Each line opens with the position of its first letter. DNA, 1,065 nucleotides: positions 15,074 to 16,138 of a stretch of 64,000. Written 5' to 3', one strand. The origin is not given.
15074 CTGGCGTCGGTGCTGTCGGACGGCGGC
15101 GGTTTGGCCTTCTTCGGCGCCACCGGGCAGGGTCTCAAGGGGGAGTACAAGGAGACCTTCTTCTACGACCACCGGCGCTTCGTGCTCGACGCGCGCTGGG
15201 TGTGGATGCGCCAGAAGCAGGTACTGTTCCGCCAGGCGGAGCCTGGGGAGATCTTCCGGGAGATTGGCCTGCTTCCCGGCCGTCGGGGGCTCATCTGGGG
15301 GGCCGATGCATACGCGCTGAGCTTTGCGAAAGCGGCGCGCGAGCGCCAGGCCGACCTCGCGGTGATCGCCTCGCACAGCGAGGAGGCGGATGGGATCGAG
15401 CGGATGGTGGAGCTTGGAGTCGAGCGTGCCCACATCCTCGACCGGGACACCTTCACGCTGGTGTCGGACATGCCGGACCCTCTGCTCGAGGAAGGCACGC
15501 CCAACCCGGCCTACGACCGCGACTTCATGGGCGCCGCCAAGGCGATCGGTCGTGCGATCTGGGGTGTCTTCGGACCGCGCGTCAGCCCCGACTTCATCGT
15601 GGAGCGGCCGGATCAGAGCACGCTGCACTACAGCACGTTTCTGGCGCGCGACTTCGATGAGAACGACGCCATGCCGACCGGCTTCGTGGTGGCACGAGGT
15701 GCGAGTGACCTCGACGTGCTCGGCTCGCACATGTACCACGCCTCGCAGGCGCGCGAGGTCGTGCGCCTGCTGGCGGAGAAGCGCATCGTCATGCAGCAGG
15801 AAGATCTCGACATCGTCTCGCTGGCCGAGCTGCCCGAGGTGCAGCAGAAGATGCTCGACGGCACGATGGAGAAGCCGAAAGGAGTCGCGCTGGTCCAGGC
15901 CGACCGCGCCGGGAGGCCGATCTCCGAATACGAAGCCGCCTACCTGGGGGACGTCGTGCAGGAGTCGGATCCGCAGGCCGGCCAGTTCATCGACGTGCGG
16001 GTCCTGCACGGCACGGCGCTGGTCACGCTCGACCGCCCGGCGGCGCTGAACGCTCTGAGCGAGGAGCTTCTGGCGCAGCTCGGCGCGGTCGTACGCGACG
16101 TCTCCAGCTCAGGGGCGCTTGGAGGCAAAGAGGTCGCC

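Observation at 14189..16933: Single 915-aa polypeptide fusing a crotonyl-CoA carboxylase/reductase-like enoyl reductase to a crotonase-fold hydratase, with a ~200-aa insertion in the reductase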

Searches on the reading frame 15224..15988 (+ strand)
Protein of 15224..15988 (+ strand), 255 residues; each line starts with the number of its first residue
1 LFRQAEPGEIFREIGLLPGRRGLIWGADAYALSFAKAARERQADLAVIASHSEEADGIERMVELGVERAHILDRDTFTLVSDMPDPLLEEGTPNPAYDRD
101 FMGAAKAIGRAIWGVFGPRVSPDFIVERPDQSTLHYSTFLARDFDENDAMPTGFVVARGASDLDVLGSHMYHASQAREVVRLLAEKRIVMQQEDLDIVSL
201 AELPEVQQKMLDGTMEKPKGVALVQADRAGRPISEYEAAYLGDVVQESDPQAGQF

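Call 29: search_protein_representatives(protein=window:15224-15988:+)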
Query: 255 residues. Proteins with E-value up to 0.001 (for the whole library): 43; up to 1e-10: 27; up to 1e-30: 19. The best 43 are listed.
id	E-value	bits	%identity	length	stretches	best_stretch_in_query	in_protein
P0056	3.2e-103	360.9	64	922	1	1-253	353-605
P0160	1.7e-93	329.0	60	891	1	2-255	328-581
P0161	4.4e-93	327.7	60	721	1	1-254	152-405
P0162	2.4e-87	308.9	62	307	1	16-254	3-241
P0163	4.1e-87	308.1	58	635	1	1-255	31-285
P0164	2.6e-84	299.0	58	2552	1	1-251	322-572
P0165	4.7e-84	298.1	61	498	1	1-251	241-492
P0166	8.3e-78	277.7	54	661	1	1-255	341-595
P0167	3.0e-65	236.5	63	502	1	83-254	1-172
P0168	6.0e-56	206.1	63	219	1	1-152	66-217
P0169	1.0e-49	185.7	63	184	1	47-180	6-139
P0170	1.0e-49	185.7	65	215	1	61-186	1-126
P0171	2.3e-49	184.5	68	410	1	117-255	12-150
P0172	1.4e-47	178.7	66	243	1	105-231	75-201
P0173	7.6e-47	176.3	64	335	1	126-255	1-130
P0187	3.3e-09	53.0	49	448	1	1-75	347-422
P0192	1.4e-05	41.1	31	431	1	16-231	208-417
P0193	2.0e-05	40.6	30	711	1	8-231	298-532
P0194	2.3e-05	40.4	34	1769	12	75-112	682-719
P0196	4.9e-05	39.4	35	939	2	5-144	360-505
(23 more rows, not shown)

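Call 32: search_protein_families(library=pfam, proteins=[P0164, P0166, P0193, P0196, P0192, P0194, P0187, P0163], max_evalue=0.001)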
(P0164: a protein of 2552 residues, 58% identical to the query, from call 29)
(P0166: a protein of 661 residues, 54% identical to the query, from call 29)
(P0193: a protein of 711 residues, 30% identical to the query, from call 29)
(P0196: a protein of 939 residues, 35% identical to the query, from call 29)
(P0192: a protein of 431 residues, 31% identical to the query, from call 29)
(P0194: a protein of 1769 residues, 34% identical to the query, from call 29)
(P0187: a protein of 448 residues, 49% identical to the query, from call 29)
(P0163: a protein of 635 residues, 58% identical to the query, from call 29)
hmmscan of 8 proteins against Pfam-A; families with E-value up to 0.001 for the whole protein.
P0164 (2552 aa): 7 families
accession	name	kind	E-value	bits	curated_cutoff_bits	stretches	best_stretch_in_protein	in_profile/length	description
PF00106.31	adh_short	-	3.1e-58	196.9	26.6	2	1986-2190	1-183/195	short chain dehydrogenase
PF13561.12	adh_short_C2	-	1e-44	153.3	27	2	1439-1659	6-208/236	Enoyl-(Acyl carrier protein) reductase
PF00378.25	ECH_1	-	6.1e-40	137.6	27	1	583-777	4-193/251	Enoyl-CoA hydratase/isomerase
PF16113.10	ECH_2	-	1.3e-29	104.2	27.2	1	586-768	2-184/335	Enoyl-CoA hydratase/isomerase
PF08659.16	KR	-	3.6e-15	56.8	22.6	2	1432-1552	3-117/180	KR domain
PF00107.32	ADH_zinc_N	-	1.6e-09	38.2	31.8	1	182-293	7-96/129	Zinc-binding dehydrogenase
PF08240.17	ADH_N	-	1.6e-05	25.5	23.5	1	34-129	3-101/104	Alcohol dehydrogenase GroES-like domain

P0166 (661 aa): 4 families
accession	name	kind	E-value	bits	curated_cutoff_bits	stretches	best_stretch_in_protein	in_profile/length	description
PF00107.32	ADH_zinc_N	-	2.5e-07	31.1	31.8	1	200-318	6-100/129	Zinc-binding dehydrogenase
PF00378.25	ECH_1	-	3.7e-07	30.2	27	1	601-660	3-57/251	Enoyl-CoA hydratase/isomerase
PF08240.17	ADH_N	-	3.7e-06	27.6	23.5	1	53-150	3-103/104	Alcohol dehydrogenase GroES-like domain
PF16113.10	ECH_2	-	4.4e-05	23.6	27.2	1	605-660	2-53/335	Enoyl-CoA hydratase/isomerase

P0193 (711 aa): 3 families
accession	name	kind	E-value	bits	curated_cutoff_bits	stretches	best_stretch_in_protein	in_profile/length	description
PF00107.32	ADH_zinc_N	-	6.7e-19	68.6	31.8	1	168-280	1-90/129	Zinc-binding dehydrogenase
PF01575.25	MaoC_dehydratas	-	1.1e-13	51.3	27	1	555-651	13-108/123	MaoC like domain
PF08240.17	ADH_N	-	1.6e-13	51.2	23.5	1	9-126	2-103/104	Alcohol dehydrogenase GroES-like domain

P0196 (939 aa): 4 families
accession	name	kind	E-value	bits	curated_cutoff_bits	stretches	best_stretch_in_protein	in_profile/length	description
PF00378.25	ECH_1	-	4.6e-37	128.1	27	1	640-839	5-192/251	Enoyl-CoA hydratase/isomerase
PF16113.10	ECH_2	-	1.3e-22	81.2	27.2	1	644-781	4-145/335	Enoyl-CoA hydratase/isomerase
PF13602.12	ADH_zinc_N_2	-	4.7e-11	44.2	27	1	484-591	25-130/134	Zinc-binding dehydrogenase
PF00107.32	ADH_zinc_N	-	5.2e-11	43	31.8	1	233-348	1-93/129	Zinc-binding dehydrogenase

P0192 (431 aa): 3 families
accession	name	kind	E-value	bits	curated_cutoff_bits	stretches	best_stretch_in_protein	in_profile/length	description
PF00107.32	ADH_zinc_N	-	3e-17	63.2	31.8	1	222-367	1-123/129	Zinc-binding dehydrogenase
PF08240.17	ADH_N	-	6.1e-17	62.2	23.5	1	64-178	2-103/104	Alcohol dehydrogenase GroES-like domain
PF13602.12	ADH_zinc_N_2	-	1.5e-05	26.3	27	1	300-402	21-129/134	Zinc-binding dehydrogenase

P0194 (1769 aa): 4 families
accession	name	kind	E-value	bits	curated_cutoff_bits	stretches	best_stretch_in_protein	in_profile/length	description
PF18676.6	MBG_2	-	4e-259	838.3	25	17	449-524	1-72/72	MBG domain (YGX type)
PF16640.11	Big_3_5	-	3.1e-13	50.5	35.5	1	359-445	2-88/88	Bacterial Ig-like domain (group 3)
PF15689.10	NRIP1_repr_3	-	5.1e-05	23.9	27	0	1312-1338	39-65/88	Nuclear receptor-interacting protein 1 repression 3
PF03330.24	DPBB_1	-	5.3e-05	23.8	28.8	0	632-659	12-39/83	Lytic transglycolase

P0187 (448 aa): 2 families
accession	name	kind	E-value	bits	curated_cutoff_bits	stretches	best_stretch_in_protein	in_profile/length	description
PF00107.32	ADH_zinc_N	-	2.1e-09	37.9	31.8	1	205-316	5-94/129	Zinc-binding dehydrogenase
PF08240.17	ADH_N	-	6.7e-06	26.7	23.5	1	60-157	4-104/104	Alcohol dehydrogenase GroES-like domain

P0163 (635 aa): 2 families
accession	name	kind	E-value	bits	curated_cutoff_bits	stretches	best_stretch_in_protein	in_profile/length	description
PF00378.25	ECH_1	-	5.8e-10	39.4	27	1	293-369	5-75/251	Enoyl-CoA hydratase/isomerase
PF16113.10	ECH_2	-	5.6e-09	36.4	27.2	1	295-360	2-63/335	Enoyl-CoA hydratase/isomerase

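Call 33: search_solved_structures(query=P0164, max_evalue=1e-10)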
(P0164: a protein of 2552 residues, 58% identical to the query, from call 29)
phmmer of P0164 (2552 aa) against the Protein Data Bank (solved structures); distinct sequences matched with E-value up to 1e-10: 224 (the best 60 are shown).
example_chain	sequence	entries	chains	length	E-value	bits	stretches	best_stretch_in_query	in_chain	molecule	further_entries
6eqo_A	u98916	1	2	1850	5.7e-53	182.6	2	584-877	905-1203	Acetyl-coenzyme A synthetase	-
3pea_A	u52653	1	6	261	3.8e-34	120.1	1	575-777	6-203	Enoyl-CoA hydratase/isomerase family protein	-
6lvp_A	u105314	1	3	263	3.2e-33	117.1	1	572-756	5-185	Enoyl-CoA hydratase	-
5z7r_A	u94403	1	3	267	4.1e-33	116.7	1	582-777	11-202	Short-chain-enoyl-CoA hydratase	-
4gi2_A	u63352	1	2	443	1.3e-32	115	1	2-321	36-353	Crotonyl-CoA carboxylase/reductase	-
9qwv_A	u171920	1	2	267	5.2e-32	113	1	582-775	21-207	Enoyl-CoA hydratase, mitochondrial, putative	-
5zai_A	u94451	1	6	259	2.1e-31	111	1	577-756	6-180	3-hydroxypropionyl-coenzyme A dehydratase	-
3h81_A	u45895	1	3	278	1.8e-30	107.9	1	576-771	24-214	enoyl-CoA hydratase echA8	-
3moy_A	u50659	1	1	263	4.2e-30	106.7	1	582-794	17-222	Probable enoyl-CoA hydratase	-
6ysv_A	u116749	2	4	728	7.1e-30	106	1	578-892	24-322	Fatty acid oxidation complex subunit alpha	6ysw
8bnu_C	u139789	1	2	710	7.6e-30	105.9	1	578-892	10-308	Fatty acid oxidation complex subunit alpha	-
8bnr_C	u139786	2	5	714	7.7e-30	105.8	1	578-892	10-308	Fatty acid oxidation complex subunit alpha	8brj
3q0j_A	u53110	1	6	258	9.1e-30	105.6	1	584-771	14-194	enoyl-CoA hydratase echA8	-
3pzk_A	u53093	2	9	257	9.8e-30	105.5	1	584-771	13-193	e enoyl-CoA hydratase echA8 | enoyl-CoA hydratase echA8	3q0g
4jyl_A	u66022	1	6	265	1.6e-29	104.8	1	577-810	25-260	Enoyl-CoA hydratase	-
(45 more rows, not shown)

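Call 34: find_encoding_contigs(protein=P0164, flank=10000, max_places=4)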
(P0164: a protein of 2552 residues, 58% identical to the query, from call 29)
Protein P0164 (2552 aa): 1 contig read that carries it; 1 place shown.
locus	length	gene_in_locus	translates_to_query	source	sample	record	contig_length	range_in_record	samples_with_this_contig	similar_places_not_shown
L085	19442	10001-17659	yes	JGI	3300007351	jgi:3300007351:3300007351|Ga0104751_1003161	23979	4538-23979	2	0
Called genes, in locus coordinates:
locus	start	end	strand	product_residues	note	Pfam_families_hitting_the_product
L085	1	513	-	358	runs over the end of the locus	PF04551:GcpE, PF26540:GcpE_C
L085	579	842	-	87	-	-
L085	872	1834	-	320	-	PF05345:He_PIG (faint), PF17963:Big_9 (weak)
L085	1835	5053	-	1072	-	PF05567:T4P_PilY1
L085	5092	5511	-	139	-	PF14341:PilX_N (weak)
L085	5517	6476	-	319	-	PF07963:N_methyl, PF27121:PpdB (faint), PF16074:PilW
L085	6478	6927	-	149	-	PF07963:N_methyl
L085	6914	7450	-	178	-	PF07963:N_methyl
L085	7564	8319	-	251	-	PF02146:SIR2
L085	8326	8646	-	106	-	PF14864:Alkyl_sulf_C (weak), PF02036:SCP2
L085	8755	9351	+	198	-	PF01121:CoaE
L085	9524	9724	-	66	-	PF00313:CSD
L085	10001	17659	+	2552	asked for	PF00107:ADH_zinc_N (weak), PF00378:ECH_1, PF16113:ECH_2, PF00106:adh_short, PF08659:KR (weak), PF13561:adh_short_C2, PF00106:adh_short, PF13561:adh_short_C2, +1 more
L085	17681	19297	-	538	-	PF00501:AMP-binding, PF13193:AMP-binding_C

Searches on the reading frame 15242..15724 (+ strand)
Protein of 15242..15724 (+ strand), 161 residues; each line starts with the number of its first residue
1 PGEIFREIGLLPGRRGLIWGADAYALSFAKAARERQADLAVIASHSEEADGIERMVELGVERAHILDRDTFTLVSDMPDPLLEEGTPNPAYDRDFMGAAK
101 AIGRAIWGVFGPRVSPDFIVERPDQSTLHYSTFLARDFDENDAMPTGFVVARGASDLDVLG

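Call 60: search_solved_structures(query=A2, max_evalue=10, show_alignments=5)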
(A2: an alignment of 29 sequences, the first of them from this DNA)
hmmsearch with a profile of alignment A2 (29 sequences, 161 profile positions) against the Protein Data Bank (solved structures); distinct sequences matched with E-value up to 10: 7.
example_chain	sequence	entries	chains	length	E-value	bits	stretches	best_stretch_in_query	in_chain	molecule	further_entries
4gi2_A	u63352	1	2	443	1.3e-07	34.6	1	10-136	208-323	Crotonyl-CoA carboxylase/reductase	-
4y1b_A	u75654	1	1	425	6.1e-06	29.2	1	10-135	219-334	AntE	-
4y0k_A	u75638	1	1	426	6.2e-06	29.1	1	10-135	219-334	AntE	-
9kva_A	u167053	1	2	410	5.9e-05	25.9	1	90-134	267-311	Putative crotonyl-CoA reductase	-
6eqo_A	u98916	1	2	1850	0.0031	20.4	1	21-138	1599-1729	Acetyl-coenzyme A synthetase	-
7cok_A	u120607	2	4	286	1.1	12.1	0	8-57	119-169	5-ketofructose reductase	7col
6tuk_B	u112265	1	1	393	1.4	11.8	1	9-42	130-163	Putative oxidoreductase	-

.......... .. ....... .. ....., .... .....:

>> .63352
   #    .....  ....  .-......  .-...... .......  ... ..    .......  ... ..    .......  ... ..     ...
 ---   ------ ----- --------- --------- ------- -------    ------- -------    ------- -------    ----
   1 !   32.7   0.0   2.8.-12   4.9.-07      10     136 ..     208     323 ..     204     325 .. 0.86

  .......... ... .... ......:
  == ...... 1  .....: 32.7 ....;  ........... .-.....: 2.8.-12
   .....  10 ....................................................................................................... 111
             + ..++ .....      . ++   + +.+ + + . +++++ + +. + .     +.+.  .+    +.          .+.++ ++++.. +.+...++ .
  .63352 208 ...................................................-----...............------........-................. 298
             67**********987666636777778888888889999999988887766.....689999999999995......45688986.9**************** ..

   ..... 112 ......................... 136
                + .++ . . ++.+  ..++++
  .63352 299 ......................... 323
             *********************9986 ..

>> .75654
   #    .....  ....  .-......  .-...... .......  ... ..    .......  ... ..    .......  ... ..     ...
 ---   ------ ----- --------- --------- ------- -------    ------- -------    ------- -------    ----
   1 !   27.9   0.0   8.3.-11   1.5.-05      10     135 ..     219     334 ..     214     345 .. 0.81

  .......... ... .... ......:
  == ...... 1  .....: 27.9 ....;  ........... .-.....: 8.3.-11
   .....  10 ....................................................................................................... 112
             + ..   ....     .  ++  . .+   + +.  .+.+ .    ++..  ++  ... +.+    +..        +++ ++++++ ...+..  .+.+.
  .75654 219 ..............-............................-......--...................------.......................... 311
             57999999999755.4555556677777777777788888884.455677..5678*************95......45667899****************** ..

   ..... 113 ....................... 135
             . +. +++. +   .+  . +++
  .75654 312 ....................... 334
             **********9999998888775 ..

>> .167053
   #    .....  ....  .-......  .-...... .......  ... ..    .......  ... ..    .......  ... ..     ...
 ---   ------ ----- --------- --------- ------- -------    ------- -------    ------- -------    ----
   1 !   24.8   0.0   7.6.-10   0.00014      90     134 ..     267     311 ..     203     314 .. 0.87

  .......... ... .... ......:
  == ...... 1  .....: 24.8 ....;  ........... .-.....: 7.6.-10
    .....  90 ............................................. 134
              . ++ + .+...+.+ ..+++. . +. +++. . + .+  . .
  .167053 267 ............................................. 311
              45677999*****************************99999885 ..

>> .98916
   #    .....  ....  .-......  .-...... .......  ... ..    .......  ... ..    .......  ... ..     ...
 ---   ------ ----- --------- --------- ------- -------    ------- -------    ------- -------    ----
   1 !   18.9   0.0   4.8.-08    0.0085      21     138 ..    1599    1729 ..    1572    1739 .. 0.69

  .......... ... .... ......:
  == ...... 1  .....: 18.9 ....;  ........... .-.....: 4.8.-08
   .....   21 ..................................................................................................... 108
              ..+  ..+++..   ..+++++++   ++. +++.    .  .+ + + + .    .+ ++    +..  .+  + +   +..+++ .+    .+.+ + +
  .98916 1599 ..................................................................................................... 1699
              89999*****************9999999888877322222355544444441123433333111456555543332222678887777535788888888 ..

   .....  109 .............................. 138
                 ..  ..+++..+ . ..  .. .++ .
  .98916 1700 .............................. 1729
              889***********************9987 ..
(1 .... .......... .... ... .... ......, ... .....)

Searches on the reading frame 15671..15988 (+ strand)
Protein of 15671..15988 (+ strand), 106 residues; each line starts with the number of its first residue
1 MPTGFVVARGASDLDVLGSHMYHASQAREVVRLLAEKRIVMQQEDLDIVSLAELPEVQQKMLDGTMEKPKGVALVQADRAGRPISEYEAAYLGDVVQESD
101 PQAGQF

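Call 72: search_solved_structures(query=window:15671-15988:+, max_evalue=10, show_alignments=5)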
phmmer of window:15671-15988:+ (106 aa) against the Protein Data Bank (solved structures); distinct sequences matched with E-value up to 10: 2.
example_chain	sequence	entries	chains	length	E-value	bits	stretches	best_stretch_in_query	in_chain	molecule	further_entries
2ebd_A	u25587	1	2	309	0.57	13.7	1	5-81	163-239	3-oxoacyl-[acyl-carrier-protein] synthase 3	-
8f2r_G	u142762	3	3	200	1.4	12.5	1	10-101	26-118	COMM domain-containing protein 7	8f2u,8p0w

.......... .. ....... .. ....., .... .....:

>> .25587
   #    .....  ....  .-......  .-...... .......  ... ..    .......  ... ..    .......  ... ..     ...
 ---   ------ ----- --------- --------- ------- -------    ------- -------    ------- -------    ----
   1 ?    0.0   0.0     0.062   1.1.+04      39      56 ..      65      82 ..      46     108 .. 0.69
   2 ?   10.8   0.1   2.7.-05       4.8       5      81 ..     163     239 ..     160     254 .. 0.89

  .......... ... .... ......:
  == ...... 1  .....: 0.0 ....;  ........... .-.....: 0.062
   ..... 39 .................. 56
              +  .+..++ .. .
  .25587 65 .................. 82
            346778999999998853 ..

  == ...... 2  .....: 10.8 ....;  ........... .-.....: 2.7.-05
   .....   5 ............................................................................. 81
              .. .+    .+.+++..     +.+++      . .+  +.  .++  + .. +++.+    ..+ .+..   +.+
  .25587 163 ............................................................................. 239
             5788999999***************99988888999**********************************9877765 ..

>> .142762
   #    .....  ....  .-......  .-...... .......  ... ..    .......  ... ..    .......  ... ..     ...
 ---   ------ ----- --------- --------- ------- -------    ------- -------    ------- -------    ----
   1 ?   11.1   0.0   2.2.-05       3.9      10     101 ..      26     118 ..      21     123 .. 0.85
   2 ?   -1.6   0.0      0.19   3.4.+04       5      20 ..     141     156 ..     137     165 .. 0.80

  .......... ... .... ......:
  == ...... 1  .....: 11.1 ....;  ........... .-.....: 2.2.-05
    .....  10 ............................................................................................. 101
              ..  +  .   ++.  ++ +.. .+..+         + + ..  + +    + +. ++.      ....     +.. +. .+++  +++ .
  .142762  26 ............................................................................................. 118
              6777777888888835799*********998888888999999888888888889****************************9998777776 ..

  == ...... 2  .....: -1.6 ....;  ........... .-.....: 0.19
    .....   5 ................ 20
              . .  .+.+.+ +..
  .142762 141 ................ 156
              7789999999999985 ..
